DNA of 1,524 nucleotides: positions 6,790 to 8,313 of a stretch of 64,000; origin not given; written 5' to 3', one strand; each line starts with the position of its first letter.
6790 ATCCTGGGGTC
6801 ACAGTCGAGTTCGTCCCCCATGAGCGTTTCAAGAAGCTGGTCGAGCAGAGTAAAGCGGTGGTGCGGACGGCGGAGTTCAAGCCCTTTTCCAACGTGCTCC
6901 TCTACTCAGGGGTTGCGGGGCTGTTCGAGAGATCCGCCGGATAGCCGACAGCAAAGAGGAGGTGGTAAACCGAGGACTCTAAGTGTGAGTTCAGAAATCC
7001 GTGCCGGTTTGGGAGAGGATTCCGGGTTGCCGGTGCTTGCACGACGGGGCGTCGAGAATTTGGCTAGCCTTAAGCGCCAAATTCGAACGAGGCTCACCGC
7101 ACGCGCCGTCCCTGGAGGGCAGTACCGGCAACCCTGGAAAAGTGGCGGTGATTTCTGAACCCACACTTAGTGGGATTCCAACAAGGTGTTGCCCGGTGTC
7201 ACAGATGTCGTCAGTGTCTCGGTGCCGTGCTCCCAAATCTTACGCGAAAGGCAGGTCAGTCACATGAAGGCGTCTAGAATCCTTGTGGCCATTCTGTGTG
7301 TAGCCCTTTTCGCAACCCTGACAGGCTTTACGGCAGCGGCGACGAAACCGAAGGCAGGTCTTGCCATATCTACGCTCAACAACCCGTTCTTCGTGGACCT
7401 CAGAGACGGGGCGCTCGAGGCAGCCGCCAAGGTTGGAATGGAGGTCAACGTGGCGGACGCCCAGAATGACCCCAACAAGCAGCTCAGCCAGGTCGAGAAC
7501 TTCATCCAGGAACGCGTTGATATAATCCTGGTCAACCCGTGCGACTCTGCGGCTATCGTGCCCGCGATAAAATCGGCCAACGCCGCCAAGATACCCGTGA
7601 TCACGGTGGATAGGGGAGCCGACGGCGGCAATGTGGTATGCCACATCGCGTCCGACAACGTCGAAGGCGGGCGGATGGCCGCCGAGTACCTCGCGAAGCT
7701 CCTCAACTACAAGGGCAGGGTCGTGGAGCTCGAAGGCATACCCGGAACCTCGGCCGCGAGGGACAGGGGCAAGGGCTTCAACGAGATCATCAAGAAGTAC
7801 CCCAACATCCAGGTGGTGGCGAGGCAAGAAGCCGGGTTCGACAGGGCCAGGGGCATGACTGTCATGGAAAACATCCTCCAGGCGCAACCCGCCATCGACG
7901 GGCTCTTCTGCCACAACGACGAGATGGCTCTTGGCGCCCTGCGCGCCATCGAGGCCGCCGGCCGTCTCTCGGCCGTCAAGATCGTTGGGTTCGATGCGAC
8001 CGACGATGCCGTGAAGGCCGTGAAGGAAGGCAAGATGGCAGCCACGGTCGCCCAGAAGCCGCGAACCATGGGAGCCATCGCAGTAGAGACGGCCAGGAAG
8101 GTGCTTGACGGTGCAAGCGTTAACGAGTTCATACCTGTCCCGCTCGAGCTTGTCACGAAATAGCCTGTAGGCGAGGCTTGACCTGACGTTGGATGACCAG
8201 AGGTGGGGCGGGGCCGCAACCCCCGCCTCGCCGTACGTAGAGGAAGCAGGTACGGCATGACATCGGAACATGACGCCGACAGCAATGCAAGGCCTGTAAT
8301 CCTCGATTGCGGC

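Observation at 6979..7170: Repeat copy inserted inside the ribose operon between rbsD and rbsB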

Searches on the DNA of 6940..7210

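Call 46: search_rna_families(source=window, start=6940, end=7210, threshold=evalue, max_evalue=10, show_alignments=2)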
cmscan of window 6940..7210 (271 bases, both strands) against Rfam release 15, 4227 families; matches with E-value up to 10: 0.
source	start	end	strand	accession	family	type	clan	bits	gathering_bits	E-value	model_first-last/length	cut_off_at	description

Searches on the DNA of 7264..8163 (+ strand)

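Call 65: search_rna_families(source=L085, start=3650, end=4010, threshold=evalue, max_evalue=1)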
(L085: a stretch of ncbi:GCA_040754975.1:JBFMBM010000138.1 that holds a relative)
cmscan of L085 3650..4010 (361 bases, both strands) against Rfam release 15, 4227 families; matches with E-value up to 1: 0.
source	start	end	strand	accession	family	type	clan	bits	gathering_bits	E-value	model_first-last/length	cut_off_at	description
